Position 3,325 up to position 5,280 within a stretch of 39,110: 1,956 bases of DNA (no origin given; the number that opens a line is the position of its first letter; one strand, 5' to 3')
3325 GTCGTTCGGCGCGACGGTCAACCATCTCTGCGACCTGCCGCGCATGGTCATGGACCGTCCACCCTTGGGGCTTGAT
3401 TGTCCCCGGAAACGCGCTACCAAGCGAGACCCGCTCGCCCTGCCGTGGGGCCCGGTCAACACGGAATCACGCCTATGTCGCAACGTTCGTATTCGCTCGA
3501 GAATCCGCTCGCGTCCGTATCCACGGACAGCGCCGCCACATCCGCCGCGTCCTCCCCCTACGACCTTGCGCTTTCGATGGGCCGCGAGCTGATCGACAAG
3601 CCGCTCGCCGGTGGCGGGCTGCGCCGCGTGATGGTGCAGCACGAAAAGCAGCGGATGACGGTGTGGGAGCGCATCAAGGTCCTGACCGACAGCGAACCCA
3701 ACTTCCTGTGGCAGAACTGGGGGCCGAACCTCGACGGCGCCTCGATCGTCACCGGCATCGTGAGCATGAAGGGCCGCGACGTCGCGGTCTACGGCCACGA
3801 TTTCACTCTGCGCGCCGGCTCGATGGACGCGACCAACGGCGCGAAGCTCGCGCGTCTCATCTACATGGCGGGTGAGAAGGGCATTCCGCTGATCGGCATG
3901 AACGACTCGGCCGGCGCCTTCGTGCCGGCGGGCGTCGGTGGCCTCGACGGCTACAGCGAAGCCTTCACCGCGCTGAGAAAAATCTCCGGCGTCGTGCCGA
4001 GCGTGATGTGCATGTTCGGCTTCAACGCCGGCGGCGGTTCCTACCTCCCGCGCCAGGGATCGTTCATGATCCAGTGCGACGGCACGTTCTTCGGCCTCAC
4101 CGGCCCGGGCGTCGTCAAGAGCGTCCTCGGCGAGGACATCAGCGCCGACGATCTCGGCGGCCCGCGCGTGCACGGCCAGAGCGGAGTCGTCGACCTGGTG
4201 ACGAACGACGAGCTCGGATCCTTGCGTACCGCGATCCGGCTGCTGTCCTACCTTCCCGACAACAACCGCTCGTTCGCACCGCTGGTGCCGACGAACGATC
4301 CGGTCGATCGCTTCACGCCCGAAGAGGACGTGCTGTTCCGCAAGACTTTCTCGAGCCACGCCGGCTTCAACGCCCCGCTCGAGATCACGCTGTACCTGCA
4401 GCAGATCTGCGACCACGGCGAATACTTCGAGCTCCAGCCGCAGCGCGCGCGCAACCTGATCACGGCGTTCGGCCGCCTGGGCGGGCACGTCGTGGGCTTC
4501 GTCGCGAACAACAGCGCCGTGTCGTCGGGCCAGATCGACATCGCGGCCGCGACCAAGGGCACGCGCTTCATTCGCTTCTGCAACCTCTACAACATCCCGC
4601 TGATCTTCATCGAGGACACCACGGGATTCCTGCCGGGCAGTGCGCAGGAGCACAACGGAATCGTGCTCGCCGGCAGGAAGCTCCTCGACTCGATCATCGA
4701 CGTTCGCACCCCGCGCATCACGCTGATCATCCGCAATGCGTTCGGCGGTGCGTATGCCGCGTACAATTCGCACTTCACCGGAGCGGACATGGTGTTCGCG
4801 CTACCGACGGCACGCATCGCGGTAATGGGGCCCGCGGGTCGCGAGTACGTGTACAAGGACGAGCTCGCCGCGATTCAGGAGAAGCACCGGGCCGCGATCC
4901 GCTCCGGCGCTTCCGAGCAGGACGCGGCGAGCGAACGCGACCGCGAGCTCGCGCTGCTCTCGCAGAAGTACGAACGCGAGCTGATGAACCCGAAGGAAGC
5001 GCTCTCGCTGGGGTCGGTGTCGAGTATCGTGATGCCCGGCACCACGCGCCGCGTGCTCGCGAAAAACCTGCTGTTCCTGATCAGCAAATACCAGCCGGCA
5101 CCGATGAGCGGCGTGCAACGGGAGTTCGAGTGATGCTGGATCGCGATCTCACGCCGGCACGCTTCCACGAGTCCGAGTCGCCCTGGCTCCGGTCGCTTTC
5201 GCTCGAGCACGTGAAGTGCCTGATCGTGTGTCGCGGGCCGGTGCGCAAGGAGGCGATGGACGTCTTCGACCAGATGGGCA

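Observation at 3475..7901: Atypical two-gene biotin-dependent carboxylase: divergent carboxyltransferase coupled to a 922-aa BC-linker-BCCP protein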

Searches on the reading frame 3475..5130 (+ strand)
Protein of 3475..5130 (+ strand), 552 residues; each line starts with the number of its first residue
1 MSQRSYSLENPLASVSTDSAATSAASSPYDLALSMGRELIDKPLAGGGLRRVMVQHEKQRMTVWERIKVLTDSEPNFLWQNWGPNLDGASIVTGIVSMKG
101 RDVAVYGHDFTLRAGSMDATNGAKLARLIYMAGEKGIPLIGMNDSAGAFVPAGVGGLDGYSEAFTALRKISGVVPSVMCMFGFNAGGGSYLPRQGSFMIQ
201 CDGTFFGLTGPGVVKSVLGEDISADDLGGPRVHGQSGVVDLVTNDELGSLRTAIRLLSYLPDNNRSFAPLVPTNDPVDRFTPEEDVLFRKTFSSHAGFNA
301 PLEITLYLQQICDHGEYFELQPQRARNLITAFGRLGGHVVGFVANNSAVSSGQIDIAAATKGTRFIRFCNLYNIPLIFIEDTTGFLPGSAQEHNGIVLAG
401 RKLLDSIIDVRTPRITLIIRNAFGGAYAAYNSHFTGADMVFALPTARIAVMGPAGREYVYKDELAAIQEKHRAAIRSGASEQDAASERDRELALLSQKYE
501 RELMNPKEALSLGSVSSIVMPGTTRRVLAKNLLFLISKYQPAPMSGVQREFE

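Call 4: search_protein_families(library=pfam, proteins=[window:3475-5130:+], max_evalue=0.01)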
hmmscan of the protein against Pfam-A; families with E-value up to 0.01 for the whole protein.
window:3475-5130:+ (552 aa): 2 families
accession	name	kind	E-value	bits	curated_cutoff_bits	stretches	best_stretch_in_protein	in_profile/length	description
PF01039.27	Carboxyl_trans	-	5.4e-106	355.6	22.3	1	55-538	2-481/493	Carboxyl transferase domain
PF03255.19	ACCA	-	4e-07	30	23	1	361-455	135-225/310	Acetyl co-enzyme A carboxylase carboxyltransferase-like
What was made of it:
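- On Biotin-dependent acyl-CoA carboxylase (general class): PF01039 scores 356 bits (call 4).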

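Call 5: search_protein_families(library=ncbifam, proteins=[window:3475-5130:+], max_evalue=0.01)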
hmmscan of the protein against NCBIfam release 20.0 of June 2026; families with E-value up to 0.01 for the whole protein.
window:3475-5130:+ (552 aa): 9 families
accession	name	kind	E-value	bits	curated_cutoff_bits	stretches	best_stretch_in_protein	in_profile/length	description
TIGR01117.1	mmdA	subfamily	6.1e-104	348.6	998.8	1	42-540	12-500/512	methylmalonyl-CoA decarboxylase subunit alpha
TIGR00515.1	accD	equivalog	2.5e-09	36.9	317.45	1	90-225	109-246/285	acetyl-CoA carboxylase, carboxyltransferase subunit beta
NF041504.1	AccA_sub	subfamily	3.1e-08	33.3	300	1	347-459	68-176/257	carboxyltransferase subunit alpha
TIGR00513.1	accA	equivalog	1.4e-07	31.2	319.3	1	361-428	139-207/321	acetyl-CoA carboxylase carboxyl transferase subunit alpha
NF004344.0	PRK05724.1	equivalog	3.5e-07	29.8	357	1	361-455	139-229/319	acetyl-CoA carboxylase carboxyltransferase subunit alpha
TIGR03134.1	malonate_gamma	equivalog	1.1e-05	25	237.15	1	329-469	24-178/258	biotin-independent malonate decarboxylase subunit gamma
TIGR03133.1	malonate_beta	equivalog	0.00083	18.7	278.15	1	81-221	40-186/274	biotin-independent malonate decarboxylase subunit beta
NF008971.0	PRK12319.1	equivalog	0.0018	17.9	406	0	350-463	75-185/256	acetyl-CoA carboxylase carboxyl transferase subunit alpha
NF005530.0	PRK07189.1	equivalog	0.0033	16.6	228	1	90-220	58-195/303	biotin-independent malonate decarboxylase subunit beta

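Call 8: search_solved_structures(query=window:3475-5130:+, max_evalue=0.001)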
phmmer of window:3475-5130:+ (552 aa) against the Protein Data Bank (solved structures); distinct sequences matched with E-value up to 0.001: 69 (the best 60 are shown).
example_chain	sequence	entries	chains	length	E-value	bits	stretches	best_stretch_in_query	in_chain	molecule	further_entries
1vrg_A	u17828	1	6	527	6.7e-94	318.5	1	41-538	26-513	propionyl-CoA carboxylase, beta subunit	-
1x0u_A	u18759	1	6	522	4.2e-91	309.2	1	29-538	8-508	hypothetical methylmalonyl-CoA decarboxylase alpha subunit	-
3ibb_A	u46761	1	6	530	1.4e-90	307.5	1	37-543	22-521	Propionyl-CoA carboxylase complex B subunit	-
3iav_A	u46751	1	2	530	5e-90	305.7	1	37-543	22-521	Propionyl-CoA carboxylase complex B subunit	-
1xnw_A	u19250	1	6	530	6.9e-90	305.2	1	37-543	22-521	propionyl-CoA carboxylase complex B subunit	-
3ib9_A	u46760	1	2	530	6.9e-90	305.2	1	37-543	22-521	Propionyl-CoA carboxylase complex B subunit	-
1xnv_A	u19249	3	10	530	9.3e-90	304.8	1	37-543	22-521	propionyl-CoA carboxylase complex B subunit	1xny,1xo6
3mfm_C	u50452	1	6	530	9.5e-90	304.8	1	37-543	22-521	Propionyl-CoA carboxylase complex B subunit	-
7w5u_A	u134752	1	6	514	2e-85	290.5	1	52-544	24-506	Acetyl-CoA carboxylase complex, beta-chain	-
3n6r_B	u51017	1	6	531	3.3e-85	289.8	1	45-468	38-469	Propionyl-CoA carboxylase, beta subunit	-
6ybp_A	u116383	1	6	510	2.2e-84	287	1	45-543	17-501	Propionyl-CoA carboxylase beta chain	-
7ybu_C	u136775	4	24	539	1e-83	284.8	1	43-461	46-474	Propionyl-CoA carboxylase beta chain, mitochondrial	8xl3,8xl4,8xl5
9wkr_G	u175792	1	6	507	1.4e-83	284.4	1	44-461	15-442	Propionyl-CoA carboxylase beta chain, mitochondrial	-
6ybq_A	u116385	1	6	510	3.2e-83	283.2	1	45-542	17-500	Propionyl-CoA carboxylase beta chain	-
8pn8_A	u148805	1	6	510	4.5e-83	282.7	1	45-542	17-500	Propionyl-CoA carboxylase beta chain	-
4rcn_A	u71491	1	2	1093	6.4e-21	77.6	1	103-469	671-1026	long-chain acyl-CoA carboxylase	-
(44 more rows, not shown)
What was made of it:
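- On Classical propionyl-CoA carboxylase (PccA/PccB): The best PDB and NCBIfam matches are PccB/MmdA-type (calls 5, 8).
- MCC-beta and GCC-beta reach 110-143 bits (call 8). The CT is far from the MCC and GCC beta subunits that take enoyl-type substrates (call 8).
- Tried and rejected: Rejected from PDB-wide HMMER scores (call 8).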

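Call 29: search_solved_structures(query=window:3475-5130:+, max_evalue=1e-80, show_alignments=5)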
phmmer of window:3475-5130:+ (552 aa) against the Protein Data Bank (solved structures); distinct sequences matched with E-value up to 1e-80: 16.
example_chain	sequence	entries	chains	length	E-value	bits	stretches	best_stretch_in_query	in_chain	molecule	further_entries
1vrg_A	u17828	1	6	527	6.7e-94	318.5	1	41-538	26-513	propionyl-CoA carboxylase, beta subunit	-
1x0u_A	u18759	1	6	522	4.2e-91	309.2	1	29-538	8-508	hypothetical methylmalonyl-CoA decarboxylase alpha subunit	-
3ibb_A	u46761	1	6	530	1.4e-90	307.5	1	37-543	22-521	Propionyl-CoA carboxylase complex B subunit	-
3iav_A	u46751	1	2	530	5e-90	305.7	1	37-543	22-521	Propionyl-CoA carboxylase complex B subunit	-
1xnw_A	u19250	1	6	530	6.9e-90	305.2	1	37-543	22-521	propionyl-CoA carboxylase complex B subunit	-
3ib9_A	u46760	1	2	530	6.9e-90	305.2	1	37-543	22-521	Propionyl-CoA carboxylase complex B subunit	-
1xnv_A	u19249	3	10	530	9.3e-90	304.8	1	37-543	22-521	propionyl-CoA carboxylase complex B subunit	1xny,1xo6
3mfm_C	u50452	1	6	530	9.5e-90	304.8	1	37-543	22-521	Propionyl-CoA carboxylase complex B subunit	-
7w5u_A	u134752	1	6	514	2e-85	290.5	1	52-544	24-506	Acetyl-CoA carboxylase complex, beta-chain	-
3n6r_B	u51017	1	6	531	3.3e-85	289.8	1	45-468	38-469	Propionyl-CoA carboxylase, beta subunit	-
6ybp_A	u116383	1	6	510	2.2e-84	287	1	45-543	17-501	Propionyl-CoA carboxylase beta chain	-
7ybu_C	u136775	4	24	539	1e-83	284.8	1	43-461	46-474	Propionyl-CoA carboxylase beta chain, mitochondrial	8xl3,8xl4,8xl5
9wkr_G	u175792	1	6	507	1.4e-83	284.4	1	44-461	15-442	Propionyl-CoA carboxylase beta chain, mitochondrial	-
6ybq_A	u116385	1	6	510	3.2e-83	283.2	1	45-542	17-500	Propionyl-CoA carboxylase beta chain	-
8pn8_A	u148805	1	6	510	4.5e-83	282.7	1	45-542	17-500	Propionyl-CoA carboxylase beta chain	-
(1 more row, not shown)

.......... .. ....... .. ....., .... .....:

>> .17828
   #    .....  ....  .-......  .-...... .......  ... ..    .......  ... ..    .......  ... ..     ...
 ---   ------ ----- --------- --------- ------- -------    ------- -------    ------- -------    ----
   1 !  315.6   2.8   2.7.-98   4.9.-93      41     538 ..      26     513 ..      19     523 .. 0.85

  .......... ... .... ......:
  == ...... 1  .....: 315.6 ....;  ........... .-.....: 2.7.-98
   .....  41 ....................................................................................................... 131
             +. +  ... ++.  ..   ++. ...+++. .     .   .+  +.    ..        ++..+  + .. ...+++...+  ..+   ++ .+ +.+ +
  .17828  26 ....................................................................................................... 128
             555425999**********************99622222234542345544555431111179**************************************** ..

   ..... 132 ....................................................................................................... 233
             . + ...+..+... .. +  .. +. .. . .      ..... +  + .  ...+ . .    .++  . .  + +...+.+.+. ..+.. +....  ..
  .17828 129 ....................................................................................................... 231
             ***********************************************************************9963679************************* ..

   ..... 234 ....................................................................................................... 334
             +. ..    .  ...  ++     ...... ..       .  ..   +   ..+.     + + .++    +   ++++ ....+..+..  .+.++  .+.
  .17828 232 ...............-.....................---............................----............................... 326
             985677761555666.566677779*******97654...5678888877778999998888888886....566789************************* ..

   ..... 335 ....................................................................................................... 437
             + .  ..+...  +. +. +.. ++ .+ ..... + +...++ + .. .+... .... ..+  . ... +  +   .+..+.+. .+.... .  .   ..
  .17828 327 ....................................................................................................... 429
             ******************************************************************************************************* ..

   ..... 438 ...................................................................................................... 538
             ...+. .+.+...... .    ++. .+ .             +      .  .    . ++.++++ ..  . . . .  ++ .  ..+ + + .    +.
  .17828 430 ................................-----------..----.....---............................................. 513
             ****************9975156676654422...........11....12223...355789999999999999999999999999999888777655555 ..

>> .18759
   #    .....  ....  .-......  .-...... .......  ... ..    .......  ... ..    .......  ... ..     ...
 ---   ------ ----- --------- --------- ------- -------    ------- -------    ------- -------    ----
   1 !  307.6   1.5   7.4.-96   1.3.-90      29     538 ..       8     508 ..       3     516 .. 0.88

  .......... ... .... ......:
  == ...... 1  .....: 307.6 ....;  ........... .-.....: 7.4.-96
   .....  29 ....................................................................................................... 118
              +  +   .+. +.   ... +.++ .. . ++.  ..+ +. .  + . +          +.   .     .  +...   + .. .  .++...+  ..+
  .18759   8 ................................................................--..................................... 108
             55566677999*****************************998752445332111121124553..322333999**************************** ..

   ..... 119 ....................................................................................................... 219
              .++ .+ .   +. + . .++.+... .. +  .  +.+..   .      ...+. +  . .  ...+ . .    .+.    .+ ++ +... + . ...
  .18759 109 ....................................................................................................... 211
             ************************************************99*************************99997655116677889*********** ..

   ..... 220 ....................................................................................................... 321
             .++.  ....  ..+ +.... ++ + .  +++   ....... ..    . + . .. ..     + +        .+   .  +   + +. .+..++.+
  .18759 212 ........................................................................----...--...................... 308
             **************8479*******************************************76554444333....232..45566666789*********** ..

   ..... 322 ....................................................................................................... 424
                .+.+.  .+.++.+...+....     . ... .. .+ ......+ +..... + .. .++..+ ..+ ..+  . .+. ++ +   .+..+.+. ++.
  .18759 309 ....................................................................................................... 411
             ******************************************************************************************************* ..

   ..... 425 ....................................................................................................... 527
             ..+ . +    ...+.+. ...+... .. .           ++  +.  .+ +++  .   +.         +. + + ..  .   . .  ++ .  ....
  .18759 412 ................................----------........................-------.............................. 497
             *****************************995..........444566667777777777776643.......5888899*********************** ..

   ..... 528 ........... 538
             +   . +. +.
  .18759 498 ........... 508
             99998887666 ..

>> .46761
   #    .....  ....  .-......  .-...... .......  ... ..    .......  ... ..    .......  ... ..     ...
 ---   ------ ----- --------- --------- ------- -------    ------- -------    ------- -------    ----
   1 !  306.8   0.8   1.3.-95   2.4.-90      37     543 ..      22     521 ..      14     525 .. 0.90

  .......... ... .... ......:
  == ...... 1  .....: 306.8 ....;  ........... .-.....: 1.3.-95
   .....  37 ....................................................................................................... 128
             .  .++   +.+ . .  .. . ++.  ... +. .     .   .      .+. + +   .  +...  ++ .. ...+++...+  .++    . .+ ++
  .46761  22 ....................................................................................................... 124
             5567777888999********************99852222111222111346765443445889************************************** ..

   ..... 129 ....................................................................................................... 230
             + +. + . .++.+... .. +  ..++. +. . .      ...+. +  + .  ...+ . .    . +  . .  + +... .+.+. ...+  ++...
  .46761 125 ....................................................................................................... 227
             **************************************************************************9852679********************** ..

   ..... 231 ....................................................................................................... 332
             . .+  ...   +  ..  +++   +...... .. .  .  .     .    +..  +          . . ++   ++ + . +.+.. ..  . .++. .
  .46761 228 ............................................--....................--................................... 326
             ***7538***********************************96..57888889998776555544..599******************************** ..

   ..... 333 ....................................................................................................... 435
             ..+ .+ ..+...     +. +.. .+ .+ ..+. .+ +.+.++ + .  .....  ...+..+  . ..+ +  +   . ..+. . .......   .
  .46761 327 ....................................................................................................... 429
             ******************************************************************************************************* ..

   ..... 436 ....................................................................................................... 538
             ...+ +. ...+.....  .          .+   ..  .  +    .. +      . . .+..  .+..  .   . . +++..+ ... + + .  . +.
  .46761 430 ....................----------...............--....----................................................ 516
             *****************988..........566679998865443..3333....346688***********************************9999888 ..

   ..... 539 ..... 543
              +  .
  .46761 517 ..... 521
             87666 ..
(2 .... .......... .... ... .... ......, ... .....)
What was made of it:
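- The closest solved CTs, 1vrg and 1x0u, have Ile at that site (call 29).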
